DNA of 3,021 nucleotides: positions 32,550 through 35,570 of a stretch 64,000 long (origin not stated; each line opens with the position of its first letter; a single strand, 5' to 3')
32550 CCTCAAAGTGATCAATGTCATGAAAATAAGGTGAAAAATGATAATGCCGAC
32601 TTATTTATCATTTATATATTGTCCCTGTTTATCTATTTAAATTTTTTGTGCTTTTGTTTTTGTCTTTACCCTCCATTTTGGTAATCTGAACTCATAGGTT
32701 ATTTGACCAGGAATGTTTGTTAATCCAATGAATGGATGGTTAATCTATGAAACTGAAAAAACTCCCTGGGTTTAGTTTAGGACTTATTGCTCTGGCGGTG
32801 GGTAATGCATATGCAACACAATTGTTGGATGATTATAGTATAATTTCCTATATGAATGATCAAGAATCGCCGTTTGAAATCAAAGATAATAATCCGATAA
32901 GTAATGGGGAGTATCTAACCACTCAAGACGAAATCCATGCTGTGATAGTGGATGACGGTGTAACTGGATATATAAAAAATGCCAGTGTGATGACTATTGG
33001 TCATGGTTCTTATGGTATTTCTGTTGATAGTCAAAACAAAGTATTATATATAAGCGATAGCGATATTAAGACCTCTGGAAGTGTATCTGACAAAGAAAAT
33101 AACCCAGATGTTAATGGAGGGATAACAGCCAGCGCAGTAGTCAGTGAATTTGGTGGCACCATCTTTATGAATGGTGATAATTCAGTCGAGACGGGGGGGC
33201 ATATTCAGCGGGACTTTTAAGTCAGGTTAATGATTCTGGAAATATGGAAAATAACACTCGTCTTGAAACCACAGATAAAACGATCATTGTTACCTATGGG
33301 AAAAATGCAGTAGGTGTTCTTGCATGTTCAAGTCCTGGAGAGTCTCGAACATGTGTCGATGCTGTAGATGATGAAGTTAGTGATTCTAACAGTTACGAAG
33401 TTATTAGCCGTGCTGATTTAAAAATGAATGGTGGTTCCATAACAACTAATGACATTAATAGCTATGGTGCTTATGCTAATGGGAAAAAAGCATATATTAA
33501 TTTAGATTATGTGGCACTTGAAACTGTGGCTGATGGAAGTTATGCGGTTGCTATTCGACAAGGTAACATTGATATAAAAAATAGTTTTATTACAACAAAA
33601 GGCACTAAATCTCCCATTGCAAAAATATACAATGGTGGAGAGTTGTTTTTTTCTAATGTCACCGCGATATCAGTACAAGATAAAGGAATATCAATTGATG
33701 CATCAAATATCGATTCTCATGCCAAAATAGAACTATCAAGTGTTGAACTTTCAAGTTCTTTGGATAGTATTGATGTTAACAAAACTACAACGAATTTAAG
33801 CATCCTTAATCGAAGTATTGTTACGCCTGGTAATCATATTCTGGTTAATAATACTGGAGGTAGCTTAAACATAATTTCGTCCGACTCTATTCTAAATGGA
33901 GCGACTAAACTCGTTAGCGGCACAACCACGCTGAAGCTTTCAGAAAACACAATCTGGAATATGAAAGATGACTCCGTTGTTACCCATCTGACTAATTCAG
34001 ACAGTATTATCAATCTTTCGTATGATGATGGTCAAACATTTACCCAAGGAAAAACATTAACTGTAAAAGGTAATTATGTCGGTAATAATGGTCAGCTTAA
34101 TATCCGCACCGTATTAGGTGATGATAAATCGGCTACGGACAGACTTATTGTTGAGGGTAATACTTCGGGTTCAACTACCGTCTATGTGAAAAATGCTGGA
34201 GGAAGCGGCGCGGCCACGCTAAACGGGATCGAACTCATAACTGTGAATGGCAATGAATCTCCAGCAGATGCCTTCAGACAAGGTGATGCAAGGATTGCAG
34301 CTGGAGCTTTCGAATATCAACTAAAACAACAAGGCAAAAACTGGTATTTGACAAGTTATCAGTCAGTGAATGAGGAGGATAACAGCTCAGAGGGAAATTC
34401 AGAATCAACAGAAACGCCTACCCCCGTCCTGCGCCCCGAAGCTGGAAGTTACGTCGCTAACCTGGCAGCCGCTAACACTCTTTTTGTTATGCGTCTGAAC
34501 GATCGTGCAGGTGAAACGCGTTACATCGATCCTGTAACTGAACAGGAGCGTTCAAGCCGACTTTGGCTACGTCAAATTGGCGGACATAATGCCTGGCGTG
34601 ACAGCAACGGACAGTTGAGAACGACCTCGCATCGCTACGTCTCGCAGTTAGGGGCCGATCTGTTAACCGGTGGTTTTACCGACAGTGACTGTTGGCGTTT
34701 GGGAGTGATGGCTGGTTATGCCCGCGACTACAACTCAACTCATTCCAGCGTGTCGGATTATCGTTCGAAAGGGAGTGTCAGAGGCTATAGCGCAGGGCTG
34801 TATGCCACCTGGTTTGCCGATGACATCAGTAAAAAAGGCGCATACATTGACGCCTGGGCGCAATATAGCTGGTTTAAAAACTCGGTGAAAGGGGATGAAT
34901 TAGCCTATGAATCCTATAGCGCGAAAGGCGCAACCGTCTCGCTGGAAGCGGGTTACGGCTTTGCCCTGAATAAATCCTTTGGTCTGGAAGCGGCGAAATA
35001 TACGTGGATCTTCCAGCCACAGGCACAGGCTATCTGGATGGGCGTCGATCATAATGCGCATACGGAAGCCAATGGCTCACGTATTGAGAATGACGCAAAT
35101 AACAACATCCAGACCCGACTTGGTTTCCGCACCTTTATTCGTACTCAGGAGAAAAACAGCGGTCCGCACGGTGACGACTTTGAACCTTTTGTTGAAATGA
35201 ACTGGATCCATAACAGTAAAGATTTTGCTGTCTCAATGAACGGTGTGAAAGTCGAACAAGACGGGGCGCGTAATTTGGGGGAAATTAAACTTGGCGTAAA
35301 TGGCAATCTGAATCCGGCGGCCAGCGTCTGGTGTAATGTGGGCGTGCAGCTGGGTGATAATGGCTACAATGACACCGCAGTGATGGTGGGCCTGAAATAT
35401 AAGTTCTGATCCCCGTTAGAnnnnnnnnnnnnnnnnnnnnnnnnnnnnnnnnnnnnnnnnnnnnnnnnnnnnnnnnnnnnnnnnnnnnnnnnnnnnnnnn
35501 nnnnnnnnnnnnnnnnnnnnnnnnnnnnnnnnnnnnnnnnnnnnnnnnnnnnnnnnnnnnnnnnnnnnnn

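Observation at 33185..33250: ycgH autotransporter split by a single G7 homopolymer; one extra G restores an ~880-aa ORF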

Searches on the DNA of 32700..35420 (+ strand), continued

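Call 13: get_annotated_region(hit=H42, flank=1500)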
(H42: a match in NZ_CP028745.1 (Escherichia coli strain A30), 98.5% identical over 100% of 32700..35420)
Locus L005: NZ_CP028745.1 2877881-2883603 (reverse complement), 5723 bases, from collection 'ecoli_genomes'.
description: Escherichia coli strain A30 chromosome, complete genome
organism: Escherichia coli strain A30 (NCBI taxid 562)
replicon: chromosome; assembly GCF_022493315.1
host: Papio cynocephalus; source: feces; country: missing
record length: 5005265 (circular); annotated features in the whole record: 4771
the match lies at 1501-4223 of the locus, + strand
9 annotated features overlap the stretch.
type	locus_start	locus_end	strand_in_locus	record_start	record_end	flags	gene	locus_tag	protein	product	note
CDS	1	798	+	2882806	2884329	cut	pdeG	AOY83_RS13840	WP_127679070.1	EAL domain-containing protein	-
CDS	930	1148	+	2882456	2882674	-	ymgF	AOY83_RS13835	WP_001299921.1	cell division-associated protein YmgF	-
CDS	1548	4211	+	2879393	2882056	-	ycgH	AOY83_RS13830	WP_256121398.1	autotransporter YcgH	-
CDS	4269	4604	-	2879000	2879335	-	ymgD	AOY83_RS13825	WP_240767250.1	YmgD family protein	-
CDS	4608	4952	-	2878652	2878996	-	ymgG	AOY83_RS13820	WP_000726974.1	YMGG-like glycine zipper-containing protein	-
CDS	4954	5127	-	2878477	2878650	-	ymgI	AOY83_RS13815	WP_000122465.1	protein YmgI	-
CDS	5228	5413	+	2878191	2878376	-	ymgJ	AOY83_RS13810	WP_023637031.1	hypothetical protein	-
CDS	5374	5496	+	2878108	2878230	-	-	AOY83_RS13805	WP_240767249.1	ATPase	-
CDS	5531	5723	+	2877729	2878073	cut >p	-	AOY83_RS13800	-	autotransporter outer membrane beta-barrel domain-containing protein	incomplete; partial in the middle of a contig; missing N-terminus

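Call 14: get_annotated_region(hit=H43, flank=1500)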
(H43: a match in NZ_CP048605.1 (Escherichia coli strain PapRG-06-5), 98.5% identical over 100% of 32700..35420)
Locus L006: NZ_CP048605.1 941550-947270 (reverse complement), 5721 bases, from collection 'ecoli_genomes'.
description: Escherichia coli strain PapRG-06-5 chromosome, complete genome
organism: Escherichia coli strain PapRG-06-5 (NCBI taxid 562)
replicon: chromosome; assembly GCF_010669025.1
host: Papio papio; source: stool; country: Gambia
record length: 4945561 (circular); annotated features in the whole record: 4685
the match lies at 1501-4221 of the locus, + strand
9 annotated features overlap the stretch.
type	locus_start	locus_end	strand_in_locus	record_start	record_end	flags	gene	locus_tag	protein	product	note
CDS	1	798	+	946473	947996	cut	pdeG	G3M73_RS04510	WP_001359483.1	EAL domain-containing protein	-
CDS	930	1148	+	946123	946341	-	ymgF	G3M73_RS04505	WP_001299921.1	cell division-associated protein YmgF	-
CDS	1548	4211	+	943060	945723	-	ycgH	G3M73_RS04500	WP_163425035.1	autotransporter YcgH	-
CDS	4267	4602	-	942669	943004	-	ymgD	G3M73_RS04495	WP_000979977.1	YmgD family protein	-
CDS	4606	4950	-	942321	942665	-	ymgG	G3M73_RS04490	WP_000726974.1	YMGG-like glycine zipper-containing protein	-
CDS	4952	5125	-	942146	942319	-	ymgI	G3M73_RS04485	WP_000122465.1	protein YmgI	-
CDS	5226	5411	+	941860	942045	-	ymgJ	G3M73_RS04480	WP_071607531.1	protein YmgJ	-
CDS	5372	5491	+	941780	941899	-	-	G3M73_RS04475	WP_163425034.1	ATPase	-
CDS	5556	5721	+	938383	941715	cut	ypjA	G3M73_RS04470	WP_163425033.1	adhesin-like autotransporter YpjA/EhaD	-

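Call 15: get_annotated_region(hit=H44, flank=1500)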
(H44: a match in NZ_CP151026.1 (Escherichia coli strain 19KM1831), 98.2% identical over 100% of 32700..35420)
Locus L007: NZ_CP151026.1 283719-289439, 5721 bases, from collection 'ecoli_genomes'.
description: Escherichia coli strain 19KM1831 chromosome, complete genome
organism: Escherichia coli strain 19KM1831 (NCBI taxid 562)
replicon: chromosome; assembly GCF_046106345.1
host: Dog; source: Rectal; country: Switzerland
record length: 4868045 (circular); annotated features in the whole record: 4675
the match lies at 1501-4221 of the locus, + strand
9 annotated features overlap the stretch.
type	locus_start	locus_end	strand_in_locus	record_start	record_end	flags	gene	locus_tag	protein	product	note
CDS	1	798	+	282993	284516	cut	pdeG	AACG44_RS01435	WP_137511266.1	cyclic diguanylate phosphodiesterase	-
CDS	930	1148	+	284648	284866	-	ymgF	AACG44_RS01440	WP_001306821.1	cell division-associated protein YmgF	-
CDS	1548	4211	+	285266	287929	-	ycgH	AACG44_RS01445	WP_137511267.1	autotransporter YcgH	-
CDS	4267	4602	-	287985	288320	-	ymgD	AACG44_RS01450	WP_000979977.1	YmgD family protein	-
CDS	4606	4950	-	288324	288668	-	ymgG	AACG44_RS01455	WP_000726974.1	YMGG-like glycine zipper-containing protein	-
CDS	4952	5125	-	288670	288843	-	-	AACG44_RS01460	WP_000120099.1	hypothetical protein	-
CDS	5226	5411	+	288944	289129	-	ymgJ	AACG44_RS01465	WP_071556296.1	protein YmgJ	-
CDS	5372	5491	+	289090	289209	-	-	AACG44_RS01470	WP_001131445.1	hypothetical protein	-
CDS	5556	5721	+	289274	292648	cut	ypjA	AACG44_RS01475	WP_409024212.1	adhesin-like autotransporter YpjA/EhaD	-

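Call 16: get_annotated_region(hit=H45, flank=1500)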
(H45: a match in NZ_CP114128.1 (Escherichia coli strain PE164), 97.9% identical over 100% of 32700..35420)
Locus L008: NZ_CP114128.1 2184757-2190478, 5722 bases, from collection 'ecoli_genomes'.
description: Escherichia coli strain PE164 chromosome, complete genome
organism: Escherichia coli strain PE164 (NCBI taxid 562)
replicon: chromosome; assembly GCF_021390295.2
host: pig; source: diarrhea and blood; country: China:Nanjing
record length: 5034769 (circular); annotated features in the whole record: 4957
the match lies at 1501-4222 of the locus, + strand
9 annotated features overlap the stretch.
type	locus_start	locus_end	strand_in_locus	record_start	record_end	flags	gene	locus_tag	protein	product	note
CDS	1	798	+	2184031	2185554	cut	pdeG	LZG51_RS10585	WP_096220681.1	cyclic diguanylate phosphodiesterase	-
CDS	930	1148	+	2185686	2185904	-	ymgF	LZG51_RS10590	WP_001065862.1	cell division-associated protein YmgF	-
CDS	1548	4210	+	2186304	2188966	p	ycgH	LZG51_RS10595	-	autotransporter YcgH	frameshifted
CDS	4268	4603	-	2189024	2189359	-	ymgD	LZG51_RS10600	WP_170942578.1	YmgD family protein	-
CDS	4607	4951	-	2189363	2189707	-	ymgG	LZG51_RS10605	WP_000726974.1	YMGG-like glycine zipper-containing protein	-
CDS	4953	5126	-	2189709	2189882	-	ymgI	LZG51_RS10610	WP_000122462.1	protein YmgI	-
CDS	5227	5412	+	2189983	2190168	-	ymgJ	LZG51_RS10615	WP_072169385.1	protein YmgJ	-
CDS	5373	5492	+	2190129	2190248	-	-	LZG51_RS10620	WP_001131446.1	hypothetical protein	-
CDS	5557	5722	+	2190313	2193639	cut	ypjA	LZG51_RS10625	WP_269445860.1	adhesin-like autotransporter YpjA/EhaD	-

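Call 17: get_annotated_region(hit=H48, flank=1500)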
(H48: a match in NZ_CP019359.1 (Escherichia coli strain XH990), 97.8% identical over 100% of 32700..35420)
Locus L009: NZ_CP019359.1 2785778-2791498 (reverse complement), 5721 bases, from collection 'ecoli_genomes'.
description: Escherichia coli strain XH990 chromosome, complete genome
organism: Escherichia coli strain XH990 (NCBI taxid 562)
replicon: chromosome; assembly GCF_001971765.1
host: Homo sapiens; source: urine; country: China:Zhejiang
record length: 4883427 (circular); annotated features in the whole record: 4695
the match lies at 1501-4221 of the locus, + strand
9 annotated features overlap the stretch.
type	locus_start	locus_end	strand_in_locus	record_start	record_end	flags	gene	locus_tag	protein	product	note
CDS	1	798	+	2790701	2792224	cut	pdeG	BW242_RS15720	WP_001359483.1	EAL domain-containing protein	-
CDS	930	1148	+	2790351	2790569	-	ymgF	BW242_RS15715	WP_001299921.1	cell division-associated protein YmgF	-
CDS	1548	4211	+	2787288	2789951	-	ycgH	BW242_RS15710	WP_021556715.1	autotransporter YcgH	-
CDS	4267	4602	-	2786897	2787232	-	ymgD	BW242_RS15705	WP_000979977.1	YmgD family protein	-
CDS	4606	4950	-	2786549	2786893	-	ymgG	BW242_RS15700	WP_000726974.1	YMGG-like glycine zipper-containing protein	-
CDS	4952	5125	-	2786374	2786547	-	ymgI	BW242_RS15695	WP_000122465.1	protein YmgI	-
CDS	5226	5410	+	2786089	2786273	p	-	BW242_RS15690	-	hypothetical protein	frameshifted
CDS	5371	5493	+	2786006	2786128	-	-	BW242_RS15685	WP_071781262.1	ATPase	-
CDS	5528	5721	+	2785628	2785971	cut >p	-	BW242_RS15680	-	autotransporter outer membrane beta-barrel domain-containing protein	frameshifted; incomplete; partial in the middle of a contig; missing N-terminus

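Call 20: search_dna_similar(query=window:33184-33243:+, collection=ecoli_genomes, mode=near, max_rows=60, rows=best)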
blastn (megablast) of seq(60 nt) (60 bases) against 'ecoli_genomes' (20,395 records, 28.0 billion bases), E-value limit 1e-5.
Records with a match: 688; places in all: 688; records where one place covers at least 80% of the query: 688.
Genomes with a match: 687 of 5426; with a place that covers at least 80% of the query: 687. Places per genome that has any: lowest 1, median 1, highest 2. On chromosomes: 683 places; on plasmids: 5.
Best place of each record, by identity: >=99% 7; 95-99% 681.
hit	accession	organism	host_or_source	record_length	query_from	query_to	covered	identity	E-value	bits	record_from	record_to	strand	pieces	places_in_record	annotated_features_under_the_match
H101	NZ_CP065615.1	Escherichia coli strain FDAARGOS_943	missing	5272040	1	60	100%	100.0%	2e-22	111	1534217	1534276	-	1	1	ycgH: autotransporter YcgH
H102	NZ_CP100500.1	Escherichia coli strain LH50-c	Gallus gallus domesticus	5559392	1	60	100%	100.0%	2e-22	111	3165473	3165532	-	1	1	ycgH: autotransporter YcgH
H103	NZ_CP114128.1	Escherichia coli strain PE164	pig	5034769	1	60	100%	100.0%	2e-22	111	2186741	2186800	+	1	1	ycgH: autotransporter YcgH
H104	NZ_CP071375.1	Escherichia coli strain E105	fish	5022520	1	60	100%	100.0%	2e-22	111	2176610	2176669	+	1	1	ycgH: autotransporter YcgH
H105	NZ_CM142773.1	Escherichia coli strain GPEC1446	chicken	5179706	1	60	100%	100.0%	2e-22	111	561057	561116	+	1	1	ycgH: autotransporter YcgH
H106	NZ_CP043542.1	Escherichia coli strain F2_81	Sus scrofa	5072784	1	60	100%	100.0%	2e-22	111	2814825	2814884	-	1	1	ycgH: autotransporter YcgH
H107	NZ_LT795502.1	Escherichia coli strain KV7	Sus scrofa domestica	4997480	1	60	100%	100.0%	2e-22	111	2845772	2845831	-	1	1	ycgH: autotransporter YcgH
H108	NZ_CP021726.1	Escherichia coli strain Combat11I9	Homo sapiens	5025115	1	60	100%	98.4%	8e-21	106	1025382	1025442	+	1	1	ycgH: autotransporter YcgH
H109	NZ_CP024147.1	Escherichia coli strain 14EC033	clinical patient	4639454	1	60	100%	98.4%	8e-21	106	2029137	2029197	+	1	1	ycgH: autotransporter YcgH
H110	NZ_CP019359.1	Escherichia coli strain XH990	Homo sapiens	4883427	1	60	100%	98.4%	8e-21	106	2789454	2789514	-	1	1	ycgH: autotransporter YcgH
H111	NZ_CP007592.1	Escherichia coli O157:H16 strain Santai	duck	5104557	1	60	100%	98.4%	8e-21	106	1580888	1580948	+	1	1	ycgH: autotransporter YcgH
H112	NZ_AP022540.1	Escherichia coli strain THO-010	Homo sapiens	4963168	1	60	100%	98.4%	8e-21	106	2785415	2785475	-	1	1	ycgH: autotransporter YcgH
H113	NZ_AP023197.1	Escherichia coli strain TUM18780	Homo sapiens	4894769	1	60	100%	98.4%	8e-21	106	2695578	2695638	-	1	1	ycgH: autotransporter YcgH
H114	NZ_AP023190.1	Escherichia coli strain TUM18530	Homo sapiens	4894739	1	60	100%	98.4%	8e-21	106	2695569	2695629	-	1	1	ycgH: autotransporter YcgH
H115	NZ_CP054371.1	Escherichia coli strain SCU-316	Homo sapiens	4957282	1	60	100%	98.4%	8e-21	106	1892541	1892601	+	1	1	ycgH: autotransporter YcgH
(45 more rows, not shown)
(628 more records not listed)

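Call 21: get_annotated_region(hit=H90, flank=1500)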
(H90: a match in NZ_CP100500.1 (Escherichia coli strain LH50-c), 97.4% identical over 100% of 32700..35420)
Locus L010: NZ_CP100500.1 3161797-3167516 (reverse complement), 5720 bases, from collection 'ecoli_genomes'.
description: Escherichia coli strain LH50-c chromosome, complete genome
organism: Escherichia coli strain LH50-c (NCBI taxid 562)
replicon: chromosome; assembly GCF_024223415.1
host: Gallus gallus domesticus; source: pooled poultry feces; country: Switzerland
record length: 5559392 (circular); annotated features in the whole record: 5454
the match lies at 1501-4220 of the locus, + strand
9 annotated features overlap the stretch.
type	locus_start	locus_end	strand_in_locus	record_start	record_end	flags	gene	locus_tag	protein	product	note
CDS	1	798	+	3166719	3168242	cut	pdeG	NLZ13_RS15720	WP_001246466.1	EAL domain-containing protein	-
CDS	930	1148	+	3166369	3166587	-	ymgF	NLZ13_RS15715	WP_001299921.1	cell division-associated protein YmgF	-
CDS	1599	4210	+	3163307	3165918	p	ycgH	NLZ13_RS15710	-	autotransporter YcgH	frameshifted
CDS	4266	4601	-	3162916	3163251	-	ymgD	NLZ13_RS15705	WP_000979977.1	YmgD family protein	-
CDS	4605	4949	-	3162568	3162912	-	ymgG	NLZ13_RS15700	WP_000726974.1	YMGG-like glycine zipper-containing protein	-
CDS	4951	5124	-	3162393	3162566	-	ymgI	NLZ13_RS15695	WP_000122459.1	protein YmgI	-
CDS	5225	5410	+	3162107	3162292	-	ymgJ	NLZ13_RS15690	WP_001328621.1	protein YmgJ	-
CDS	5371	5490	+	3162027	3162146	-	-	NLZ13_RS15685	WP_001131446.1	hypothetical protein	-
CDS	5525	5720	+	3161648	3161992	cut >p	-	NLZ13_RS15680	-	autotransporter outer membrane beta-barrel domain-containing protein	incomplete; partial in the middle of a contig; missing N-terminus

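Call 22: get_annotated_region(hit=H83, flank=1500)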
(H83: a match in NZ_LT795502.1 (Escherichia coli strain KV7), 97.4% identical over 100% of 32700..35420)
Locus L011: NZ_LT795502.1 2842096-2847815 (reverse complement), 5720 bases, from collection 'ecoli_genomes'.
description: Escherichia coli strain KV7 isolate KV7 chromosome I
organism: Escherichia coli strain KV7 (NCBI taxid 562)
replicon: chromosome; assembly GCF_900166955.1
host: Sus scrofa domestica; source: pig feces; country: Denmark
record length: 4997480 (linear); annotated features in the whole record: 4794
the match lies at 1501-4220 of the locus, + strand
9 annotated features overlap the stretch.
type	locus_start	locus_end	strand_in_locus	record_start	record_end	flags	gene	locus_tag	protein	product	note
CDS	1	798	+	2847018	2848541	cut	pdeG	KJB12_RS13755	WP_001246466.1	EAL domain-containing protein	-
CDS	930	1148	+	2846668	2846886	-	ymgF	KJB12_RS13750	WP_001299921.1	cell division-associated protein YmgF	-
CDS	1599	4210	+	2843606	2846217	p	ycgH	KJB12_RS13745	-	autotransporter YcgH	frameshifted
CDS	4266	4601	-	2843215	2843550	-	ymgD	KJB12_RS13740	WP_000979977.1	YmgD family protein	-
CDS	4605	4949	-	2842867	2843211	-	ymgG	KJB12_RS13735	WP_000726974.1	YMGG-like glycine zipper-containing protein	-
CDS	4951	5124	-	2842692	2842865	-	ymgI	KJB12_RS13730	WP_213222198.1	protein YmgI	-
CDS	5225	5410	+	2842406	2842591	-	ymgJ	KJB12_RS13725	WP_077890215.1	protein YmgJ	-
CDS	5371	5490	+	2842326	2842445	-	-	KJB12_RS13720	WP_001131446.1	hypothetical protein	-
CDS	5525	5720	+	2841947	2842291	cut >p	-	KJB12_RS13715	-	autotransporter outer membrane beta-barrel domain-containing protein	incomplete; partial in the middle of a contig; missing N-terminus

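Call 23: get_annotated_region(hit=H82, flank=1500)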
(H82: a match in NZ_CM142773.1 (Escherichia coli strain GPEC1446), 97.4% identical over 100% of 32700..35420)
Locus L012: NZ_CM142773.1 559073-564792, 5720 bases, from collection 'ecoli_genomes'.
description: Escherichia coli strain GPEC1446 chromosome, whole genome shotgun sequence
organism: Escherichia coli strain GPEC1446 (NCBI taxid 562)
replicon: chromosome; assembly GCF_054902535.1
host: -; source: chicken; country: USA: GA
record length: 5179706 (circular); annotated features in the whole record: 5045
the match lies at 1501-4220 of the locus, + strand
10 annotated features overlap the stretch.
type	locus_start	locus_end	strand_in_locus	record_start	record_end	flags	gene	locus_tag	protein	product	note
CDS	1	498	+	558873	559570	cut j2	-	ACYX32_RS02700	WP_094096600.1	IS1-like element IS1A family transposase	programmed frameshift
CDS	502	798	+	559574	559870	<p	-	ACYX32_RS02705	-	EAL domain-containing protein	incomplete; partial in the middle of a contig; missing N-terminus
CDS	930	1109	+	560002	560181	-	ymgF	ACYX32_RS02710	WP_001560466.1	cell division-associated protein YmgF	-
CDS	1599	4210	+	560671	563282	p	ycgH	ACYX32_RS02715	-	autotransporter YcgH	frameshifted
CDS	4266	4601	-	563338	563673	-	ymgD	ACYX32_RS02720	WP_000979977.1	YmgD family protein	-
CDS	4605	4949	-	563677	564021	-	ymgG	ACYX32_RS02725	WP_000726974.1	YMGG-like glycine zipper-containing protein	-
CDS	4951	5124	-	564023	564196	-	ymgI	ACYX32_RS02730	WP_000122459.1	protein YmgI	-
CDS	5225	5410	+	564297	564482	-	ymgJ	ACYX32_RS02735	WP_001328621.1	protein YmgJ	-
CDS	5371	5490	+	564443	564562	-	-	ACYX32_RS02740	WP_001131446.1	hypothetical protein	-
CDS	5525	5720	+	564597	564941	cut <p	-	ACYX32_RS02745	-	autotransporter outer membrane beta-barrel domain-containing protein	incomplete; partial in the middle of a contig; missing N-terminus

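Call 24: get_annotated_region(hit=H77, flank=1500)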
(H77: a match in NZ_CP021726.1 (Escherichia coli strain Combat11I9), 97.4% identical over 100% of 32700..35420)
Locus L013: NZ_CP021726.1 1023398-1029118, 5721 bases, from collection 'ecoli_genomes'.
description: Escherichia coli strain Combat11I9 chromosome, complete genome
organism: Escherichia coli strain Combat11I9 (NCBI taxid 562)
replicon: chromosome; assembly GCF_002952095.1
host: Homo sapiens; source: urine; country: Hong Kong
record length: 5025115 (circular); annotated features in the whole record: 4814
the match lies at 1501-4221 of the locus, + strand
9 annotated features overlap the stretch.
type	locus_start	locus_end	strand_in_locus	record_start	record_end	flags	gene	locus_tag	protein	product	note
CDS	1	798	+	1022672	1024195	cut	pdeG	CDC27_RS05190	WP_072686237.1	EAL domain-containing protein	-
CDS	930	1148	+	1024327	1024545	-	ymgF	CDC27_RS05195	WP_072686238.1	cell division-associated protein YmgF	-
CDS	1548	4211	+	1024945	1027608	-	ycgH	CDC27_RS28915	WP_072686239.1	autotransporter YcgH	-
CDS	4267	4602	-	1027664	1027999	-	ymgD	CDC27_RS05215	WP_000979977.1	YmgD family protein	-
CDS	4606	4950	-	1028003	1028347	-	ymgG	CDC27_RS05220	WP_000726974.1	YMGG-like glycine zipper-containing protein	-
CDS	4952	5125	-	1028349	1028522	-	ymgI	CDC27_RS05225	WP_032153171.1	protein YmgI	-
CDS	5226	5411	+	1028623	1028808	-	ymgJ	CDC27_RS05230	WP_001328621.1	protein YmgJ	-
CDS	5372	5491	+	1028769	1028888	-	-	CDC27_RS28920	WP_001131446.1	hypothetical protein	-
CDS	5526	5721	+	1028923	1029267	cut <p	-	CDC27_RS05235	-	autotransporter outer membrane beta-barrel domain-containing protein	incomplete; partial in the middle of a contig; missing N-terminus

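Call 25: get_annotated_region(hit=H84, flank=1500)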
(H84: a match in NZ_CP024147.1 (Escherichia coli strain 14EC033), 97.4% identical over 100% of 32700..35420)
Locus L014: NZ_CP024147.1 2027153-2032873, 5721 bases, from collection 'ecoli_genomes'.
description: Escherichia coli strain 14EC033 chromosome, complete genome
organism: Escherichia coli strain 14EC033 (NCBI taxid 562)
replicon: chromosome; assembly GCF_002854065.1
host: -; source: clinical patient; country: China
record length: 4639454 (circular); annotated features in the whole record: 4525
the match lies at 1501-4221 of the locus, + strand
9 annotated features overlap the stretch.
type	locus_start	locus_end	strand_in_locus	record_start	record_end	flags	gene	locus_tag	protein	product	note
CDS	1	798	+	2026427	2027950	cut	pdeG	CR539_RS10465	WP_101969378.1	EAL domain-containing protein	-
CDS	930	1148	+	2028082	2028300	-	ymgF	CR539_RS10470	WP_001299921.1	cell division-associated protein YmgF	-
CDS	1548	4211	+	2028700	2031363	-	ycgH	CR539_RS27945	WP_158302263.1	autotransporter YcgH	-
CDS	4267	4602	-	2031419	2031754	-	ymgD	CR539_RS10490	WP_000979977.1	YmgD family protein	-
CDS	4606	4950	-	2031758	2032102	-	ymgG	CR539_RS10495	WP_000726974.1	YMGG-like glycine zipper-containing protein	-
CDS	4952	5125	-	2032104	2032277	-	ymgI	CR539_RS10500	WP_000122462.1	protein YmgI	-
CDS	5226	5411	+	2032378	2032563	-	ymgJ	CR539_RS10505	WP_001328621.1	protein YmgJ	-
CDS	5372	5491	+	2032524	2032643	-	-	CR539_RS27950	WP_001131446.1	hypothetical protein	-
CDS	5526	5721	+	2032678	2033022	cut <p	-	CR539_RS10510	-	autotransporter outer membrane beta-barrel domain-containing protein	incomplete; partial in the middle of a contig; missing N-terminus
